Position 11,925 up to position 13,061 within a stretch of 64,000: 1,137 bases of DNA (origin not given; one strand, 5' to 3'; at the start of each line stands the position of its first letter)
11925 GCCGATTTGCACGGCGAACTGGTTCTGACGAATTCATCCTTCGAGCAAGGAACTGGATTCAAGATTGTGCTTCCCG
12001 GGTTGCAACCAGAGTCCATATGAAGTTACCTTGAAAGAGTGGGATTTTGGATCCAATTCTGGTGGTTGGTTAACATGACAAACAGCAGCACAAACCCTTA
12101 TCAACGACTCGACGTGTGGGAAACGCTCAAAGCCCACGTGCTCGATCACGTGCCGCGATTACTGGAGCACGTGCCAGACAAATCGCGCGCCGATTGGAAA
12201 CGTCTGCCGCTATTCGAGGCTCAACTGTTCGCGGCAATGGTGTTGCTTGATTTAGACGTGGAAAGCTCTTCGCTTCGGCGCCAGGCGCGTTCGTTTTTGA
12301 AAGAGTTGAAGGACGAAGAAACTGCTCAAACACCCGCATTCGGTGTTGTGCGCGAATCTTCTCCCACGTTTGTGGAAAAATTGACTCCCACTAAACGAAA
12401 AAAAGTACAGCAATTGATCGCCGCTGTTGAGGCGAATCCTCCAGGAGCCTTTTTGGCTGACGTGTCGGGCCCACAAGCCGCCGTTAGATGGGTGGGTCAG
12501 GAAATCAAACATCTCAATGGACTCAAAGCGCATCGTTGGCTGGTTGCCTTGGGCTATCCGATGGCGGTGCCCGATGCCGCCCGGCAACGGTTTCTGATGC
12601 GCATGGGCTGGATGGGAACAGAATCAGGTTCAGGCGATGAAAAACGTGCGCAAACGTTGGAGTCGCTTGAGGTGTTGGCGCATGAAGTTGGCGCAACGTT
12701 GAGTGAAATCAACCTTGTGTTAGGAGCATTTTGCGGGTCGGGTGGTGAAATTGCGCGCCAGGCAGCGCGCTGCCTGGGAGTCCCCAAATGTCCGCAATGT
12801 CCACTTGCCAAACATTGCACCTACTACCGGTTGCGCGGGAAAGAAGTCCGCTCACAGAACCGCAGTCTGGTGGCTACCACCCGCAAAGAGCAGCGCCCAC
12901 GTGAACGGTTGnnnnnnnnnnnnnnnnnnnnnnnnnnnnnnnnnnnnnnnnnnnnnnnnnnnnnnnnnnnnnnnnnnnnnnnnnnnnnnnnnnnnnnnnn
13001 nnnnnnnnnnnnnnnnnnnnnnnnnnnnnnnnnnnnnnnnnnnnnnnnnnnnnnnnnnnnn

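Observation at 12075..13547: RadC (JAB/MPN) fused to an N-terminal HhH-GPD (endonuclease III-like) domain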

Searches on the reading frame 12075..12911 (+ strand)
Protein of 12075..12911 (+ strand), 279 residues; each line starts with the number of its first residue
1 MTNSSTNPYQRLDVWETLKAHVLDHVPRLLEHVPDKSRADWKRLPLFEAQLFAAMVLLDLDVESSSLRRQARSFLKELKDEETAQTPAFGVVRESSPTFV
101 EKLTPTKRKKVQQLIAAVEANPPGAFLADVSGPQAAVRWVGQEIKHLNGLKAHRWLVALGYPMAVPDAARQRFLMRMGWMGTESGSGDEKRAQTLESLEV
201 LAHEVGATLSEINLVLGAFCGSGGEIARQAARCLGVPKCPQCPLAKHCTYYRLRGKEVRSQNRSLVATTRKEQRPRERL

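Call 6: find_homologous_proteins(query=window:12075-12911:+, max_evalue=0.001)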
Query seq(279 aa) (279 aa): 3 proteins with E <= 0.001 among 2896 candidates.
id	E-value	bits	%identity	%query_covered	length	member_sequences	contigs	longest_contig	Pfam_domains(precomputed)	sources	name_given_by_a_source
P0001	9.2e-71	256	47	97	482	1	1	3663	PF04002.21,PF20582.5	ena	-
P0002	1.4e-60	223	46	98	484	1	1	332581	PF04002.21,PF14520.13,PF20582.5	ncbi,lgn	ncbi:MAG: DNA repair protein RadC [Sumerlaeia bacterium]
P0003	7.8e-49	185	38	94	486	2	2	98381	PF04002.21,PF20582.5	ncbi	ncbi:MAG: DNA repair protein RadC [Sumerlaeia bacterium]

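Call 11: search_solved_structures(query=A2, max_evalue=10, show_alignments=5)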
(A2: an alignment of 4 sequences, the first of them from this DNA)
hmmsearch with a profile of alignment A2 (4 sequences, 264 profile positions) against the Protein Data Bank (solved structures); distinct sequences matched with E-value up to 10: 2.
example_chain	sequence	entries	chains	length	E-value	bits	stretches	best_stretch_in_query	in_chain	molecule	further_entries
3knt_A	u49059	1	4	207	0.97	12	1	90-212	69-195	N-glycosylase/DNA lyase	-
1kea_A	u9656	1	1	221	2.3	10.8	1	228-250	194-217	Possible G-T mismatches repair enzyme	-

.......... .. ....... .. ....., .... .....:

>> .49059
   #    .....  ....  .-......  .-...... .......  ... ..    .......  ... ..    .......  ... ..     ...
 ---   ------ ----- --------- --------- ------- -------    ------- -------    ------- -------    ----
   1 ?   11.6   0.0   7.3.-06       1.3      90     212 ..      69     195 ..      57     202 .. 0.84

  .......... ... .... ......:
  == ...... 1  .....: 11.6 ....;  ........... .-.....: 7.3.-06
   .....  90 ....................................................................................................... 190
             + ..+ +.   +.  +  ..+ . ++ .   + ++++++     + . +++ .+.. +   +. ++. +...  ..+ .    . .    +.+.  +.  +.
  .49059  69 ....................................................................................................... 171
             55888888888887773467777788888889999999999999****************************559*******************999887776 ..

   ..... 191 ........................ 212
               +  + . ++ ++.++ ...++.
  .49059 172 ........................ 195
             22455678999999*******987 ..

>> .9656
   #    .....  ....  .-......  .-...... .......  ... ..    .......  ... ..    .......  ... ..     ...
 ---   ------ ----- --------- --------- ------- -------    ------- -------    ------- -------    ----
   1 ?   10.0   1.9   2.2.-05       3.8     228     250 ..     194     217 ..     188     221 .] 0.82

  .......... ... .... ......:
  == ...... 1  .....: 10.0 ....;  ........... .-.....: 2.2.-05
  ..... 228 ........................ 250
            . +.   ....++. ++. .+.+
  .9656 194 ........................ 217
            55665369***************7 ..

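Call 18: search_protein_representatives(alignment_id=A2)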
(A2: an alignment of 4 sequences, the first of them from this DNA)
Query: 4 sequences, 264 profile positions. Proteins with E-value up to 0.001 (for the whole library): 154; up to 1e-10: 65; up to 1e-30: 19. The best 150 are listed.
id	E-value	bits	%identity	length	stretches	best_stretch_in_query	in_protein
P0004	1.0e-129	447.9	-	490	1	1-264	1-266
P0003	1.6e-121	421.0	-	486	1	1-264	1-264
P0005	1.1e-66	241.4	-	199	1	37-238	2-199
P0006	1.5e-66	240.9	-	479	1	7-263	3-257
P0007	5.5e-55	203.0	-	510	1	4-261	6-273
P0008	6.9e-53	196.1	-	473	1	14-252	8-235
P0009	2.3e-50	187.8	-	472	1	7-264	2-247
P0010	3.2e-50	187.4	-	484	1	13-255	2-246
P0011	2.1e-47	178.1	-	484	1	13-263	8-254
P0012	5.5e-47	176.7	-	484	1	7-261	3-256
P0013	1.6e-44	168.6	-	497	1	9-255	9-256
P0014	2.4e-41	158.3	-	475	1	14-252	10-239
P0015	1.0e-40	156.2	-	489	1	7-247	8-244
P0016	6.0e-40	153.7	-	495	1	8-260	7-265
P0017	4.2e-36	141.1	-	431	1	61-256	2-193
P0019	4.1e-34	134.5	-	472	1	13-257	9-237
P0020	6.0e-34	134.0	-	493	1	12-251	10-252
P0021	9.7e-31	123.5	-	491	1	11-255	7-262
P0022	1.6e-30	122.7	-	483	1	6-248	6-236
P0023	3.4e-30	121.7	-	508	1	10-258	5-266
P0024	5.7e-30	121.0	-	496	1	7-256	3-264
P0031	2.3e-25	105.8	-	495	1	7-255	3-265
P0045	1.6e-18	83.4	-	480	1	10-261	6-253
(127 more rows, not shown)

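Call 22: search_protein_families(library=pfam, alignment_id=A3, max_evalue=0.01)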
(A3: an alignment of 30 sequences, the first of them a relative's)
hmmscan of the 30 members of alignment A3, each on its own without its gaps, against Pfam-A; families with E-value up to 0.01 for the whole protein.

A. member 1, P0059 (263 aa): 2 families
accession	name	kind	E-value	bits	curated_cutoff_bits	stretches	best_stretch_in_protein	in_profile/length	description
PF03352.18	Adenine_glyco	-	2.5e-20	73.5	25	1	39-169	18-165/177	Methyladenine glycosylase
PF10576.14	EndIII_4Fe-2S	-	0.00059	20.5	20.5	1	247-259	5-17/17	Iron-sulfur binding domain of endonuclease III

B. families by the number of members that match (of 30 scanned): 10 families
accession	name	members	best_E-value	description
PF03352.18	Adenine_glyco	27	1.3e-24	Methyladenine glycosylase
PF00730.31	HhH-GPD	6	6.3e-06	HhH-GPD superfamily base excision DNA repair protein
PF22175.2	Ogg-HhH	4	0.00017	8-oxoguanine DNA glycosylase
PF01396.24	Zn_ribbon_Top1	1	1.6e-05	Topoisomerase DNA binding C4 zinc finger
PF10576.14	EndIII_4Fe-2S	1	0.00059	Iron-sulfur binding domain of endonuclease III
PF17258.7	DUF5324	1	0.0019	Family of unknown function (DUF5324)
PF09171.15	AGOG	1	0.005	N-glycosylase/DNA lyase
PF13233.12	Complex1_LYR_2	1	0.0059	Complex1_LYR-like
PF05168.19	HEPN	1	0.0078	HEPN domain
PF07279.17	DUF1442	1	0.0093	Protein of unknown function (DUF1442)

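Call 28: search_protein_families(library=ncbifam, alignment_id=A3, max_evalue=0.01)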
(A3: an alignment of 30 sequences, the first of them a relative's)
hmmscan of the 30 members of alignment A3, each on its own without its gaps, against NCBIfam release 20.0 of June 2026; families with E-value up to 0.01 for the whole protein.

A. member 1, P0059 (263 aa): 3 families
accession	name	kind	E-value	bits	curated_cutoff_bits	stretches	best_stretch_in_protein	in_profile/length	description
TIGR00624.1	tag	subfamily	8.7e-11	41.8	232.5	1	42-142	25-124/179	DNA-3-methyladenine glycosylase I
NF007678.0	PRK10353.1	equivalog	1.5e-07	31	349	1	38-141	22-126/189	DNA-3-methyladenine glycosylase I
TIGR01083.1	nth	equivalog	0.0026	17.4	211.7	0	35-123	15-98/192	endonuclease III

B. families by the number of members that match (of 30 scanned): 8 families
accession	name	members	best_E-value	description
TIGR00624.1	tag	26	9.5e-17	DNA-3-methyladenine glycosylase I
NF007678.0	PRK10353.1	23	3e-16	DNA-3-methyladenine glycosylase I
NF002305.0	PRK01229.1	5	1.2e-07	N-glycosylase/DNA lyase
TIGR01084.1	mutY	1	2.1e-05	A/G-specific adenine glycosylase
TIGR01057.1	topA_arch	1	0.00085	DNA topoisomerase I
TIGR01083.1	nth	1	0.0026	endonuclease III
NF053634.1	MonDNAglycDR2438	1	0.0028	monofunctional DNA glycosylase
NF046097.1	CV_2116_dom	1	0.006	CV_2116 domain-containing protein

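Call 35: find_homologous_proteins(query=A5, max_evalue=0.00001)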
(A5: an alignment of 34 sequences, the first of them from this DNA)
Query A5 (34 sequences) (268 aa, profile of the alignment): 6 proteins with E <= 0.00001 among 8000 candidates.
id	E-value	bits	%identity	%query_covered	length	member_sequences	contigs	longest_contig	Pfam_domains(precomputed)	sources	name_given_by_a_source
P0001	3.0e-87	311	46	97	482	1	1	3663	PF04002.21,PF20582.5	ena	-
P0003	4.6e-73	264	38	98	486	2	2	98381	PF04002.21,PF20582.5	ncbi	ncbi:MAG: DNA repair protein RadC [Sumerlaeia bacterium]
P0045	1.1e-58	217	25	76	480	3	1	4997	PF04002.21,PF20582.5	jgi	-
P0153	1.4e-44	171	34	45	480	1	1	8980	PF04002.21,PF20582.5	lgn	-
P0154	7.9e-43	165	30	44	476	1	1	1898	PF04002.21,PF14520.13,PF20582.5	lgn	-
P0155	9.8e-41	158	29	41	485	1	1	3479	PF04002.21,PF20582.5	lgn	-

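Call 40: find_related_loci(query=A2, collection=genome_contigs, flank=4000)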
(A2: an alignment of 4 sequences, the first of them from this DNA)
Query A2 (266 aa) in genome_contigs; peptide patterns used: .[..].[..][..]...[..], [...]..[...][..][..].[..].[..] (x = any residue, [..] = any of these).
91 stretches matched a pattern; 2 encode a relative of the query (tblastn E <= 1e-3); 2 distinct loci.
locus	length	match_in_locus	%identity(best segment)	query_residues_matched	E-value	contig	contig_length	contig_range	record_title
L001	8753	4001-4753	46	7-261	1e-63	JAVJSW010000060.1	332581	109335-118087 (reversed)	MAG: Sumerlaeia bacterium isolate G1-WW12-26 k141_66169, whole genome shotgun sequence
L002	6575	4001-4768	38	7-265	7e-50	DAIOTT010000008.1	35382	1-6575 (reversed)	MAG TPA_asm: Candidatus Sumerlaeota bacterium isolate CTOTU7337 NODE_1214_length_35382_cov_3.421859, whole genome shotgu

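Call 43: list_cluster_members(proteins=[P0006, P0007, P0008, P0010, P0013, P0016, P0021, P0024, P0031, P0045])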
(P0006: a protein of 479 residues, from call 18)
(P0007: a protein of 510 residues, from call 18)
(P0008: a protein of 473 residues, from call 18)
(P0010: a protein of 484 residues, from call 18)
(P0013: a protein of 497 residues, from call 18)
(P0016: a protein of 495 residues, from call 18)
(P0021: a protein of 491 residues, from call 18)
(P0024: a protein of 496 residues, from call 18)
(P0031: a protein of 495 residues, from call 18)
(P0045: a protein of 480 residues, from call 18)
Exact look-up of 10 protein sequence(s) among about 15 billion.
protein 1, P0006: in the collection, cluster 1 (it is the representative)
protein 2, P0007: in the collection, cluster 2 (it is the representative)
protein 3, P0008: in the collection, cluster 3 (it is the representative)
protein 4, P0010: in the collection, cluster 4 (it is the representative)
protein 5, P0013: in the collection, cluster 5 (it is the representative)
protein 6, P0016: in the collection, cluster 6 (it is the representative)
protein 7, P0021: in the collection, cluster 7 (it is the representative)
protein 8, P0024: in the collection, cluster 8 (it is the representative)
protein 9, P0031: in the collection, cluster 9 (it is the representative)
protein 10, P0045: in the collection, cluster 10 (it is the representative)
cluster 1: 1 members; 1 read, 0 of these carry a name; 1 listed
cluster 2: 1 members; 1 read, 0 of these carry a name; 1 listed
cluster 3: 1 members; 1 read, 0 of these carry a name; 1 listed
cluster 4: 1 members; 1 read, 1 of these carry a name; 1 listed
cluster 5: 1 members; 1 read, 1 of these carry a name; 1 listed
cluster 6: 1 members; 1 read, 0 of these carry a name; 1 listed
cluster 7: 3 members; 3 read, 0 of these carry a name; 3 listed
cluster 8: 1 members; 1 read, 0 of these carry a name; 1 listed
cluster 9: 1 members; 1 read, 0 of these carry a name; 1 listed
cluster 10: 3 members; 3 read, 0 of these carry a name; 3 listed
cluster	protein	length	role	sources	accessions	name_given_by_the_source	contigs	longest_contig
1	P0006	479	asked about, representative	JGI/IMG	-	-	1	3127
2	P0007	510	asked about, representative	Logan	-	-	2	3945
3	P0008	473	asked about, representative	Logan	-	-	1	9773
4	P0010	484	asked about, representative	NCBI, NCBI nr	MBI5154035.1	DNA repair protein RadC [Candidatus Poribacteria bacterium]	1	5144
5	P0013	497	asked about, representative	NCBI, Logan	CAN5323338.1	hypothetical protein BH09SUM1_BH09SUM1_14220 [soil metagenome]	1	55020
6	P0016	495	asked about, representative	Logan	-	-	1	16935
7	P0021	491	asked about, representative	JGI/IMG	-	-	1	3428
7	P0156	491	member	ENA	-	-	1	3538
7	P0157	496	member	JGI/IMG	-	-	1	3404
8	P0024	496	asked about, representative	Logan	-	-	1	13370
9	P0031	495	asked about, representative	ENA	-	-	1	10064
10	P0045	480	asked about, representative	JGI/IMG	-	-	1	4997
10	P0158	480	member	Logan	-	-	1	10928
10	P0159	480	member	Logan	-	-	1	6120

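Call 44: predict_structure(alignment_id=A5)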
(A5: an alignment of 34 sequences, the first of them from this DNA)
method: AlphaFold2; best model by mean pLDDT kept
length: 268 residues; sequences in the alignment: 34
mean_pLDDT: 90.7   pTM: 0.88
mean pLDDT of the five models: 90.7, 90.6, 89.9, 88.9, 88.1
residues with pLDDT >= 90: 209; 70-90: 33; 50-70: 23; < 50: 3
segments of 3 or more residues with pLDDT < 50: none
pLDDT, mean of each block of 10 residues (from residue 1): 69 97 97 87 93 97 94 93 72 68 92 97 93 96 97 97 97 96 89 96 97 98 94 95 95 81 60
secondary structure, 60 per line:
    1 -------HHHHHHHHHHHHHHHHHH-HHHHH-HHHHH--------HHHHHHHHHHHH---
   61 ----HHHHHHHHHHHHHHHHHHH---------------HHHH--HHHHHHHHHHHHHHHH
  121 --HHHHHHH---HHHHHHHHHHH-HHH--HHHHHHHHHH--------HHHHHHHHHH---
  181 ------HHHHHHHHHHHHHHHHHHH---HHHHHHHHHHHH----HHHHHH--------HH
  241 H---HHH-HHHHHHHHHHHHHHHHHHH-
elements in order: H8-25 H27-31 H33-37 H46-57 H65-83 H99-102 H105-120 H123-129 H133-143 H150-159 H168-177 H187-205 H209-220 H225-230 H249-267

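Call 46: fold_search(model_id=the predicted structure, library=pdb)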
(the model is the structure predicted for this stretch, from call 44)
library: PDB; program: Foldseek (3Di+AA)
matches with E <= 10: 257; with E <= 0.001: 1
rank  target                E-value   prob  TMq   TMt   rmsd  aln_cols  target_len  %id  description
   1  8a5f                  5.3e-04  1.00  0.52  0.58   6.2       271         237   17  Crystal structure of Deinococcus radiodurans Endonuclease III-1 R61Q variant (released 2022-08-03)
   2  8a5c                  1.4e-03  1.00  0.49  0.54   7.1       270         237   17  Crystal structure of Deinococcus radiodurans Endonuclease III-1 Y100L variant (released 2022-08-03)
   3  1orn_A                1.7e-03  1.00  0.44  0.53   7.4       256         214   15  Structure of a Trapped Endonuclease III-DNA Covalent Intermediate: Estranged-Guanine Complex (released 2003-07-15)
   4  3n5n_X                2.2e-03  1.00  0.50  0.49   6.5       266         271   15  Crystal structure analysis of the catalytic domain and interdomain connector of human MutY homologue (released 2010-11-10)
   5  1orp_A                2.2e-03  1.00  0.42  0.51   7.6       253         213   15  Structure of a Trapped Endonuclease III-DNA Covalent Intermediate: Estranged-Adenine Complex (released 2003-07-15)
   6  4unf                  2.4e-03  1.00  0.52  0.58   6.3       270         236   17  Crystal structure of Deinococcus radiodurans Endonuclease III-1 (released 2015-06-10)
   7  3knt_D                4.4e-03  1.00  0.51  0.63   6.0       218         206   15  Crystal structure of Methanocaldococcus jannaschii 8-oxoguanine glycosylase/lyase in complex with 15mer DNA containing (released 2010-02-02)
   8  3knt_C                5.5e-03  1.00  0.45  0.57   5.9       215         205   14  Crystal structure of Methanocaldococcus jannaschii 8-oxoguanine glycosylase/lyase in complex with 15mer DNA containing (released 2010-02-02)
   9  1p59_A                6.0e-03  1.00  0.43  0.52   7.6       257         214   15  Structure of a non-covalent Endonuclease III-DNA Complex (released 2003-07-15)
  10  3n0u_C                6.3e-03  1.00  0.49  0.60   7.2       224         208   15  Crystal structure of Tm1821, the 8-oxoguanine DNA glycosylase of Thermotoga maritima (released 2011-04-06)
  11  3n0u_A                7.8e-03  1.00  0.49  0.60   7.2       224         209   15  Crystal structure of Tm1821, the 8-oxoguanine DNA glycosylase of Thermotoga maritima (released 2011-04-06)
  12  3n5n_Y                7.8e-03  1.00  0.49  0.48   6.8       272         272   15  Crystal structure analysis of the catalytic domain and interdomain connector of human MutY homologue (released 2010-11-10)
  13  3knt_A                9.8e-03  1.00  0.46  0.56   6.5       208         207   15  Crystal structure of Methanocaldococcus jannaschii 8-oxoguanine glycosylase/lyase in complex with 15mer DNA containing (released 2010-02-02)
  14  5kn8_A                1.0e-02  1.00  0.43  0.49   8.2       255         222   15  MutY N-terminal domain in complex with undamaged DNA (released 2017-02-08)
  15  9bs2_A                1.1e-02  1.00  0.45  0.36   7.9       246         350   14  Glycosylase MutY variant R149Q in complex with DNA containing d(8-oxo-G) paired with a product analog (THF) to 1.51 A  (released 2024-10-30)
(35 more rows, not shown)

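Call 53: list_cluster_members(proteins=[P0004, P0009, P0011, P0012, P0014, P0015, P0019, P0020, P0022, P0023])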
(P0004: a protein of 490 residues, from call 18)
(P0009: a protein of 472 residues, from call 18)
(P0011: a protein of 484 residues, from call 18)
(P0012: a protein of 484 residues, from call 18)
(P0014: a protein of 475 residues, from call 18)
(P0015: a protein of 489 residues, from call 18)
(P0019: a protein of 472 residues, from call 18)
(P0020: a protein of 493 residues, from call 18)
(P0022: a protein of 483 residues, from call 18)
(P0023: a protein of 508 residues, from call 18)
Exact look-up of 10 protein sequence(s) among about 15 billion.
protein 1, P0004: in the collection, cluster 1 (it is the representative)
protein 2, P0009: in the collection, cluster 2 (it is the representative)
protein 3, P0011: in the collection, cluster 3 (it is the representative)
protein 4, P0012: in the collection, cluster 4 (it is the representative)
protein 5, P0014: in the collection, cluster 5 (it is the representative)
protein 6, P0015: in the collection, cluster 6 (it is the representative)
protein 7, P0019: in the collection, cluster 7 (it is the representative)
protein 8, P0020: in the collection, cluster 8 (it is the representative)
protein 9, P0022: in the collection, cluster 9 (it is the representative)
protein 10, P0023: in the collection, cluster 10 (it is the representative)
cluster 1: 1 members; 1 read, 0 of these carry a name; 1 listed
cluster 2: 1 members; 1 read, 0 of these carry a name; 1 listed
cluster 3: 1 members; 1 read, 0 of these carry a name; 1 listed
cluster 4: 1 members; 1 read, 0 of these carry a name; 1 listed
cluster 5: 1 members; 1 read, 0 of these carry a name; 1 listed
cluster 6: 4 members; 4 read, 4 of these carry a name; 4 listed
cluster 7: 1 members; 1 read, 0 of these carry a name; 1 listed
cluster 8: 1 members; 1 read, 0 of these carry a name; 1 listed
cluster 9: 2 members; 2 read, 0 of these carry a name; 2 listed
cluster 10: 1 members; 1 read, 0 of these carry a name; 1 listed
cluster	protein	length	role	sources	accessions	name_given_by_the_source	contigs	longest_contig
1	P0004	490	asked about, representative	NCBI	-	-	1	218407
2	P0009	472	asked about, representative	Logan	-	-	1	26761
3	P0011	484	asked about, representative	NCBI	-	-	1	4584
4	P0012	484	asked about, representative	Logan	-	-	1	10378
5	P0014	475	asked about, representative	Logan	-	-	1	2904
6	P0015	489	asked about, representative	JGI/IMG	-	DNA repair protein RadC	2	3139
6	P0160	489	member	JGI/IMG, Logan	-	DNA repair protein RadC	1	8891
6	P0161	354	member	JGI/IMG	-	DNA repair protein RadC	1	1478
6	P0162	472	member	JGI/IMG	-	DNA repair protein RadC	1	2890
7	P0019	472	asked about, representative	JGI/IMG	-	-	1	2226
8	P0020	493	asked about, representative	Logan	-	-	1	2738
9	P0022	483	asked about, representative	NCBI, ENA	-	-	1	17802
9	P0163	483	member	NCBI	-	-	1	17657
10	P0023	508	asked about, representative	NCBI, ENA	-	-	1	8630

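Call 54: find_encoding_contigs(protein=P0004, flank=6000, max_places=2)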
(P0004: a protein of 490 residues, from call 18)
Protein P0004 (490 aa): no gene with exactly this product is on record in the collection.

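Call 55: find_encoding_contigs(protein=P0013, flank=6000, max_places=2)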
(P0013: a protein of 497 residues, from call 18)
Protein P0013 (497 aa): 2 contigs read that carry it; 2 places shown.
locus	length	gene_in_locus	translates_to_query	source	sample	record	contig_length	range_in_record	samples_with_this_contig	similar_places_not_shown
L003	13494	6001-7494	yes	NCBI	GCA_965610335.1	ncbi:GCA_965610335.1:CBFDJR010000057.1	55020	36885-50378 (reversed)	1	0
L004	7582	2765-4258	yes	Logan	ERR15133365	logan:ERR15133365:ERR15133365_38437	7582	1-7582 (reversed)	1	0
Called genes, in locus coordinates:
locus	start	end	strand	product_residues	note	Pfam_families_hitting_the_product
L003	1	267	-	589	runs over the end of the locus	PF03460:NIR_SIR_ferr, PF01077:NIR_SIR, PF03460:NIR_SIR_ferr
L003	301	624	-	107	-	PF10387:DUF2442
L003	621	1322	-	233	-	PF01583:APS_kinase, PF13671:AAA_33 (faint)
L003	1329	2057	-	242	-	PF00590:TP_methylase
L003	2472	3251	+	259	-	-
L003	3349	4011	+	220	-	PF00753:Lactamase_B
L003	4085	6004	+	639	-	PF05157:MshEN, PF00437:T2SSE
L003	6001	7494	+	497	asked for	PF20582:UPF0758_N, PF04002:RadC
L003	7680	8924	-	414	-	-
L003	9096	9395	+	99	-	-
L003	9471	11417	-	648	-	PF00072:Response_reg, PF00158:Sigma54_activat, PF14532:Sigma54_activ_2, PF07728:AAA_5 (weak), PF25601:AAA_lid_14, PF02954:HTH_8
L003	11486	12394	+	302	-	PF05050:Methyltransf_21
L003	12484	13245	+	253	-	-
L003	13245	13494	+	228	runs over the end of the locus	PF00255:GSHPx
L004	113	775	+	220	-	PF00753:Lactamase_B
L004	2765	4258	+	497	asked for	PF20582:UPF0758_N, PF04002:RadC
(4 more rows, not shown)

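Call 56: find_encoding_contigs(protein=P0022, flank=6000, max_places=2)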
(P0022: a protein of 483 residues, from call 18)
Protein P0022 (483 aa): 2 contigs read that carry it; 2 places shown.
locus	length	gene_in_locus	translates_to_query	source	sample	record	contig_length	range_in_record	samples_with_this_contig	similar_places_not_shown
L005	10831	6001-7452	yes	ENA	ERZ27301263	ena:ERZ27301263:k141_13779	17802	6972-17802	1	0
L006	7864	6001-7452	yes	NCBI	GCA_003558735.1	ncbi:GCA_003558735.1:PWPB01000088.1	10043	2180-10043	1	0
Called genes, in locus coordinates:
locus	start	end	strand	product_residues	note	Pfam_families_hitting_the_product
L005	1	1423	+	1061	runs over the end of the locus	PF13715:CarbopepD_reg_2 (faint), PF17802:SpaA (faint), PF22904:NOMO1-like_2nd (faint), PF02369:Big_1 (faint), PF10670:DUF4198 (faint), PF17789:MG4 (faint), PF20598:DUF6795 (faint), PF13620:CarboxypepD_reg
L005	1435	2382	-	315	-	PF19300:BPD_transp_1_N, PF00528:BPD_transp_1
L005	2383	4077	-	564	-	PF00496:SBP_bac_5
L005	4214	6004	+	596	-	PF05157:MshEN, PF00437:T2SSE (weak)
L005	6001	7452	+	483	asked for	PF20582:UPF0758_N, PF04002:RadC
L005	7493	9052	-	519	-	PF03958:Secretin_N (faint), PF00263:Secretin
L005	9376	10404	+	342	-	PF01208:URO-D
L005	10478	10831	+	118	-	?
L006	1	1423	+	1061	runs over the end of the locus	PF13715:CarbopepD_reg_2 (faint), PF17802:SpaA (faint), PF22904:NOMO1-like_2nd (faint), PF02369:Big_1 (faint), PF10670:DUF4198 (faint), PF17789:MG4 (faint), PF20598:DUF6795 (faint), PF13620:CarboxypepD_reg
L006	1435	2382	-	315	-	PF19300:BPD_transp_1_N, PF00528:BPD_transp_1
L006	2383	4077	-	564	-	PF00496:SBP_bac_5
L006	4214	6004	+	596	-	PF05157:MshEN, PF00437:T2SSE (weak)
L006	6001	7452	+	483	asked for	PF20582:UPF0758_N, PF04002:RadC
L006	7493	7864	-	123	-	?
